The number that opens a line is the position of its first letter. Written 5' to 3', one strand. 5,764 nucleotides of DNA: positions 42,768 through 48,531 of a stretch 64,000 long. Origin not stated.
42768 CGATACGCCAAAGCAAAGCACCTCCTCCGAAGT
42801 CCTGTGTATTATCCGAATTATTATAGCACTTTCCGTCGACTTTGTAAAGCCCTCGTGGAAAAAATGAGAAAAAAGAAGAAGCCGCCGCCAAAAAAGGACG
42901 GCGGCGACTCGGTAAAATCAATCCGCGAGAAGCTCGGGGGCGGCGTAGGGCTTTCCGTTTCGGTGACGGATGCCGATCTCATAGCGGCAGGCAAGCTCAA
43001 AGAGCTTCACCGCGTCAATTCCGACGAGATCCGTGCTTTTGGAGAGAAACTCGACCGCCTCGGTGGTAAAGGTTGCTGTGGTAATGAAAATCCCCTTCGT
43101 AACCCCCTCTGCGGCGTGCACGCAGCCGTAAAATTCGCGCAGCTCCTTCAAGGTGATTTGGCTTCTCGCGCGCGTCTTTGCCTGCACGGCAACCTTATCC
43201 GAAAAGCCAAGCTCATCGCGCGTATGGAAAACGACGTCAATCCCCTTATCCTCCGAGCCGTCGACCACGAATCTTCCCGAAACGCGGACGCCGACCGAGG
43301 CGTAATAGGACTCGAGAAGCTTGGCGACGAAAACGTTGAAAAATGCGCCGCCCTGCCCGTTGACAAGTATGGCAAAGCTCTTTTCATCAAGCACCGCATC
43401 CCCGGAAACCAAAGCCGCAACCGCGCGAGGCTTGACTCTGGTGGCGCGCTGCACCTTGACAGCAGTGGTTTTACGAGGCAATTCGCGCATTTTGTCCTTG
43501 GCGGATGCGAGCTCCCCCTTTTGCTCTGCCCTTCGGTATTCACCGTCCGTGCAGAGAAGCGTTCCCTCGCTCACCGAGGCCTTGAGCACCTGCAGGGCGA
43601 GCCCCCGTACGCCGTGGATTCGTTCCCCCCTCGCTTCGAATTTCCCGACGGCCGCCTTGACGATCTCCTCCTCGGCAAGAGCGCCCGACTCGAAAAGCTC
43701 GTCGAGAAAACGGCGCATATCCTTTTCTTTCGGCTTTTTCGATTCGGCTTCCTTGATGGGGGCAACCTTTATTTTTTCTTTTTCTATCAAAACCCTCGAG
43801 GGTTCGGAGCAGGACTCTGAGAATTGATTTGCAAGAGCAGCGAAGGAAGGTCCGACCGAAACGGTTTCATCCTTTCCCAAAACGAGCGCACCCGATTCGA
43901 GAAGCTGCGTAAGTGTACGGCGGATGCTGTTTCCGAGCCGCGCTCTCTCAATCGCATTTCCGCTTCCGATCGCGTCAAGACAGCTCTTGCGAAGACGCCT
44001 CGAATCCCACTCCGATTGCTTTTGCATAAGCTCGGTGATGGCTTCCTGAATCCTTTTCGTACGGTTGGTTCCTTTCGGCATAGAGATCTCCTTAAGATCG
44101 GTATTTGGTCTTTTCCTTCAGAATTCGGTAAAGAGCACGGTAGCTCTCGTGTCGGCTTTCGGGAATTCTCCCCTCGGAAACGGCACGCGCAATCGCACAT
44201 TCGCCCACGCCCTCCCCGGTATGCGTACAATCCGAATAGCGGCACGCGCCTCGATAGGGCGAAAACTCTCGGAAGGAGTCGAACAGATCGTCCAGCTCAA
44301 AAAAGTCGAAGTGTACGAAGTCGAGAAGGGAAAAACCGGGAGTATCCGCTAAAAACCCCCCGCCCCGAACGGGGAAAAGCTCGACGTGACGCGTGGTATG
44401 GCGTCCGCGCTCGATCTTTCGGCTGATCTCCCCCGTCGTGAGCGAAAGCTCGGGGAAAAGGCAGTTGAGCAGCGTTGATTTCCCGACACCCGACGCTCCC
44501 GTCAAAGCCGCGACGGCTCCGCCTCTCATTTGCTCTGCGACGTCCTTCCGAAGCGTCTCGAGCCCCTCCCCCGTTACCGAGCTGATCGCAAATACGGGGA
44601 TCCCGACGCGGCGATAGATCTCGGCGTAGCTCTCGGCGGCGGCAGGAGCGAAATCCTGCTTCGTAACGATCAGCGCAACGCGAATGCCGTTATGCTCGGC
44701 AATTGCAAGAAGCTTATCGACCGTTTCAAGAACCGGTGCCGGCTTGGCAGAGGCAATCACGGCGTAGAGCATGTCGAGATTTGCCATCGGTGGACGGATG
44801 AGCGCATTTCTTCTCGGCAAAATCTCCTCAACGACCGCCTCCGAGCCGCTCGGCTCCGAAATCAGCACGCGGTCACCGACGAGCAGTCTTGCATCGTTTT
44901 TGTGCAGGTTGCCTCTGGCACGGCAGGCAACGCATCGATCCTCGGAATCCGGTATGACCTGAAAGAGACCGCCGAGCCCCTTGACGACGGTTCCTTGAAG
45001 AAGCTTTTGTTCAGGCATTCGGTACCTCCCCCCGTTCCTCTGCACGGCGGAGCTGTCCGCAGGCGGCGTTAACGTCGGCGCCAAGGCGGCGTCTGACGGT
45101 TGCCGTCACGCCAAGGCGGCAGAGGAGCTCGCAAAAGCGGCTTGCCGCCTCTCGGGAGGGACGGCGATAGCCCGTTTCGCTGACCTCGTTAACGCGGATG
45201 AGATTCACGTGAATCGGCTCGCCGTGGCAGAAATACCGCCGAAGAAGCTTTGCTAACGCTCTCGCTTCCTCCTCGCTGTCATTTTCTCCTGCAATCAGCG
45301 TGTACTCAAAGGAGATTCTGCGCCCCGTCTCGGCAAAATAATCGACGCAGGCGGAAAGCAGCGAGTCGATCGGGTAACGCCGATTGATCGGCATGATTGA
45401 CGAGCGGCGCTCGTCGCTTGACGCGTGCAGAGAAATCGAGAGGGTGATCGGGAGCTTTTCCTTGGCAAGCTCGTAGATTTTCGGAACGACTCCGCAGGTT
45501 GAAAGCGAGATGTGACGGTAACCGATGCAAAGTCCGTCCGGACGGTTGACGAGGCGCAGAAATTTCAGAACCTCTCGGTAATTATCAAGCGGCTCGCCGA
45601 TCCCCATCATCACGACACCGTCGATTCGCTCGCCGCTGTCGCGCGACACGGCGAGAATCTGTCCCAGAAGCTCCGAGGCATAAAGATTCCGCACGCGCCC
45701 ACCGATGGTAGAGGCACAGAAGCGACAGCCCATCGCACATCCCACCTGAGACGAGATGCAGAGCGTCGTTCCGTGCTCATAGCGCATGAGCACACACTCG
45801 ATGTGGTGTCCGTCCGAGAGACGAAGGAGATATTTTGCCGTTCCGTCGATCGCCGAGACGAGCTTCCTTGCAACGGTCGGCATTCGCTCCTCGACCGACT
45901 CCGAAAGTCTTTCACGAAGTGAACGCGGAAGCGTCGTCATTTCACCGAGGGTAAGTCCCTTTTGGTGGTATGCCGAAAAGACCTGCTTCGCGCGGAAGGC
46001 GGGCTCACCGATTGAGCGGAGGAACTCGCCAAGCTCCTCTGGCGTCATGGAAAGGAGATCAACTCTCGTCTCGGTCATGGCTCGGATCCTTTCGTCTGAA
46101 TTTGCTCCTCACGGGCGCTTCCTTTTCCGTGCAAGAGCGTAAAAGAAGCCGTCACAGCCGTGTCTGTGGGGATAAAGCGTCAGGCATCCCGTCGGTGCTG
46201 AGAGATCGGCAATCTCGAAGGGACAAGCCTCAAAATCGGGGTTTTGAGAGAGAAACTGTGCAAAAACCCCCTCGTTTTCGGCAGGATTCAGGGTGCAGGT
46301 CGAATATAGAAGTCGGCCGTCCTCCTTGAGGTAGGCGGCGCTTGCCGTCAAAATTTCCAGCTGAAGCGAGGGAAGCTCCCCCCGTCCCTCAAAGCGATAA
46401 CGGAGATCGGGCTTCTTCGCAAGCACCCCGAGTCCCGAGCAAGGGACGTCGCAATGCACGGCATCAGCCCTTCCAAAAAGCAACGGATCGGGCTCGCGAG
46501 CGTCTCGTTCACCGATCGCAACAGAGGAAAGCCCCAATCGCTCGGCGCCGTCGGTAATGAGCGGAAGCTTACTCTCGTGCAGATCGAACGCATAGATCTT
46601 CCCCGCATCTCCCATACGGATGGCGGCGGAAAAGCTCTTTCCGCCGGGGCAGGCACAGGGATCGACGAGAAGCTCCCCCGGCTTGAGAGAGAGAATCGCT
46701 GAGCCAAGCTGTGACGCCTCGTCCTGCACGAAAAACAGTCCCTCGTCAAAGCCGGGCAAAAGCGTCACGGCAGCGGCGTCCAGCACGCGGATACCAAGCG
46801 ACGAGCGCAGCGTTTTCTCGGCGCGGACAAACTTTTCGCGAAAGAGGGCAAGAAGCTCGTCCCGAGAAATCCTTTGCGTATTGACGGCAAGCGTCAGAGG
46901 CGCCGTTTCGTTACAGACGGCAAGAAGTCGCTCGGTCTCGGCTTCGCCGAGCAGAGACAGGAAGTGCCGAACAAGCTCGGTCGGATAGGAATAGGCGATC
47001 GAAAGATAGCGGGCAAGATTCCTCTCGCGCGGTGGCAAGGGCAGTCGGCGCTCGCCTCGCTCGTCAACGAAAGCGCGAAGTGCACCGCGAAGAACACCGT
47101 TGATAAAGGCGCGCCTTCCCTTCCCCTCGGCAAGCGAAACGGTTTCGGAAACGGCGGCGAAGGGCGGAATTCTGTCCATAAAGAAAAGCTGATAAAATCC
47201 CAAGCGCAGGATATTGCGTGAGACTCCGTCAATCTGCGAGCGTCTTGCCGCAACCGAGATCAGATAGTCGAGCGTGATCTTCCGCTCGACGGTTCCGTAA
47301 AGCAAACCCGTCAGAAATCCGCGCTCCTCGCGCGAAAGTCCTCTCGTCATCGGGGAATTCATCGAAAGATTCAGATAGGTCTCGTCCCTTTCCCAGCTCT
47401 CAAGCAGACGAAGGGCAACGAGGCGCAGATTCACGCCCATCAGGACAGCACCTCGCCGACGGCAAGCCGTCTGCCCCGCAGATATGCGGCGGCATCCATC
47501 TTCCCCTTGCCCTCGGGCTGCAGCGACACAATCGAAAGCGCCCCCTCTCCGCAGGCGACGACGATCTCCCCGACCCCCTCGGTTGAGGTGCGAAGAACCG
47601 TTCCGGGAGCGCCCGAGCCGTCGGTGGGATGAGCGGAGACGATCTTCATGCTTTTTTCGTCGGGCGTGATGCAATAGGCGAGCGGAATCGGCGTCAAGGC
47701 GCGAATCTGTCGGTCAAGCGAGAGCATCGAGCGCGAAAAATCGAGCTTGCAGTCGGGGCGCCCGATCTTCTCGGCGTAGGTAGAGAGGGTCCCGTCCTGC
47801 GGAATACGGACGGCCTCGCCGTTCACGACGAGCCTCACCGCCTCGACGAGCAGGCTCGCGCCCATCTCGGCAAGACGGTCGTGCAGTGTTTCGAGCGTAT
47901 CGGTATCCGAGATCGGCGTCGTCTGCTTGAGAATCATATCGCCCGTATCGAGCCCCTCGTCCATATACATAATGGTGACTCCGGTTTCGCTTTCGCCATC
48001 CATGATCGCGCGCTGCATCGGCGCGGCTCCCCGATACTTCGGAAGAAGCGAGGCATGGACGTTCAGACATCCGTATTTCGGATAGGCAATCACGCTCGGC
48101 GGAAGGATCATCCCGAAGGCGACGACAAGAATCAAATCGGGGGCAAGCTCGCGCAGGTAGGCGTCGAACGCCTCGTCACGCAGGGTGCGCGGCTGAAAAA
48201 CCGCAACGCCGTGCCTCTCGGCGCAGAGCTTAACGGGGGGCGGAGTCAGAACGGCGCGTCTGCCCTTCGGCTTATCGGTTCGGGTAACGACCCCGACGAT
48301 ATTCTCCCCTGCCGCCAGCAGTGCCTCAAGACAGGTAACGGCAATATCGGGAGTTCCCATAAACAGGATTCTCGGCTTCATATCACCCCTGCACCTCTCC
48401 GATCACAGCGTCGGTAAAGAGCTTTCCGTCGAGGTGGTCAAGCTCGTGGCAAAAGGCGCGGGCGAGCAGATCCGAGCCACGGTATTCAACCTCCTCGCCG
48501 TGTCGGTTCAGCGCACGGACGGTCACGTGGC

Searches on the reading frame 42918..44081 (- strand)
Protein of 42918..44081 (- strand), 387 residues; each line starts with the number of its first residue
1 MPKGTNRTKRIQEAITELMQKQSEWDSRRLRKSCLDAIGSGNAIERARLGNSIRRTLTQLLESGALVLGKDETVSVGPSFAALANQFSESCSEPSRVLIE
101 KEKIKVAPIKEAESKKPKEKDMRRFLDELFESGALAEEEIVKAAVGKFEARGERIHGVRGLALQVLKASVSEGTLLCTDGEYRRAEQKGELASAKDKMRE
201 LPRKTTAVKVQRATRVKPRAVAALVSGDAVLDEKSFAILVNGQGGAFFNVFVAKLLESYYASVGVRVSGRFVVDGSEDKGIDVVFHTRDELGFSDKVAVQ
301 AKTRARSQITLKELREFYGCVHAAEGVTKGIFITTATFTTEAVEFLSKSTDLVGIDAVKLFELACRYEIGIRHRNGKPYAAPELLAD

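Call 68: search_protein_families(library=pfam, proteins=[window:42918-44081:-], max_evalue=0.00001)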
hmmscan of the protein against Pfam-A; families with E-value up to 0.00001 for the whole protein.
window:42918-44081:- (387 aa): 3 families
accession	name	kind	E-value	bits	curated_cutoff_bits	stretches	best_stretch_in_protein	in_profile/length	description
PF04471.18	Mrr_cat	-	2.3e-17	63.6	21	1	254-363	11-114/115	Restriction endonuclease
PF13156.12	Mrr_cat_2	-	5.5e-06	26.7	22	0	275-350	26-99/127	Restriction endonuclease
PF22722.2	NA-iREase1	-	9.7e-06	26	27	0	274-350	20-92/106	NACHT-associated inactive Restriction Endonuclease 1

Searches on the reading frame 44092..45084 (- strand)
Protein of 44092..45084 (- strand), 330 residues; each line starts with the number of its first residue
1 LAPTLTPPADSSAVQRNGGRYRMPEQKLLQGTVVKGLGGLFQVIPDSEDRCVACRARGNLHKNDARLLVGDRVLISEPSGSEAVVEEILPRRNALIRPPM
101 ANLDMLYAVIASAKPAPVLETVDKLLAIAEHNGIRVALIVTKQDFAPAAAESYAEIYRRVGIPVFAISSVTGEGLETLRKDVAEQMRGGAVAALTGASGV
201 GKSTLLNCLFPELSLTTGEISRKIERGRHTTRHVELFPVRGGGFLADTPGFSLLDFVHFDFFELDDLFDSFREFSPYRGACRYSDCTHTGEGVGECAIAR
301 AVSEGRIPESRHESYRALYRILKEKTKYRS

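Call 68: search_protein_families(library=pfam, proteins=[window:44092-45084:-], max_evalue=0.00001)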
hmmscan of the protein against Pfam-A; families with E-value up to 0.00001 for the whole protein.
window:44092-45084:- (330 aa): 4 families
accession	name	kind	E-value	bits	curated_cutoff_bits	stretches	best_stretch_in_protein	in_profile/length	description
PF03193.22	RsgA_GTPase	-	4.7e-45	154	30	1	88-256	1-173/174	RsgA GTPase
PF16745.11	RsgA_N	-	2.6e-12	46.8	27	1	30-85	1-54/54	RsgA N-terminal domain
PF00005.33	ABC_tran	-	3.2e-07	31.5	25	1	181-226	3-51/137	ABC transporter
PF01926.29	MMR_HSR1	-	5.6e-06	26.9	21.9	0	193-251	3-56/113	50S ribosome-binding GTPase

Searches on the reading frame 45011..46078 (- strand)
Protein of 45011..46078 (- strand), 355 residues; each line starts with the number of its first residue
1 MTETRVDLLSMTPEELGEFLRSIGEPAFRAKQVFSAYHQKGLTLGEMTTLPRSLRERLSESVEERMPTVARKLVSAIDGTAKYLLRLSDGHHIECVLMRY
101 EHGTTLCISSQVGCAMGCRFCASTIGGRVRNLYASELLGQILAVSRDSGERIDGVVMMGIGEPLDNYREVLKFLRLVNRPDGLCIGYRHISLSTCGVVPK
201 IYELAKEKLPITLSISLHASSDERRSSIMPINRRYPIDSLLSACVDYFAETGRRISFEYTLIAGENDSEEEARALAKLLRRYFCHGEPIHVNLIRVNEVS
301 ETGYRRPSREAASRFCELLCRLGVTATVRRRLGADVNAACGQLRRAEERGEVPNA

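Call 68: search_protein_families(library=pfam, proteins=[window:45011-46078:-], max_evalue=0.00001)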
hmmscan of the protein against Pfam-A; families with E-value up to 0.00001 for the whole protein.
window:45011-46078:- (355 aa): 2 families
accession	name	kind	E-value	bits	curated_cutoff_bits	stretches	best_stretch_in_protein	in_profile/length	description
PF04055.27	Radical_SAM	-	2.6e-17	63.9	29.5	1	109-272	2-162/166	Radical SAM superfamily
PF21016.3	RlmN_N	-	2.6e-11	43.5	24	1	6-62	1-58/60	Ribosomal RNA large subunit methyltransferase N-terminal domain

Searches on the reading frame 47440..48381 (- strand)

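Call 68: search_protein_families(library=pfam, proteins=[window:47440-48381:-], max_evalue=0.00001)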
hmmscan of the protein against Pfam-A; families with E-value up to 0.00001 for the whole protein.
window:47440-48381:- (313 aa): 2 families
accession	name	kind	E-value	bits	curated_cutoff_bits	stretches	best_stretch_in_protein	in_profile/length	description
PF00551.24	Formyl_trans_N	-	1.1e-48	165.8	26.1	1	4-182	2-181/181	Formyl transferase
PF02911.23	Formyl_trans_C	-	1e-19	71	21.1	1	206-304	2-99/100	Formyl transferase, C-terminal domain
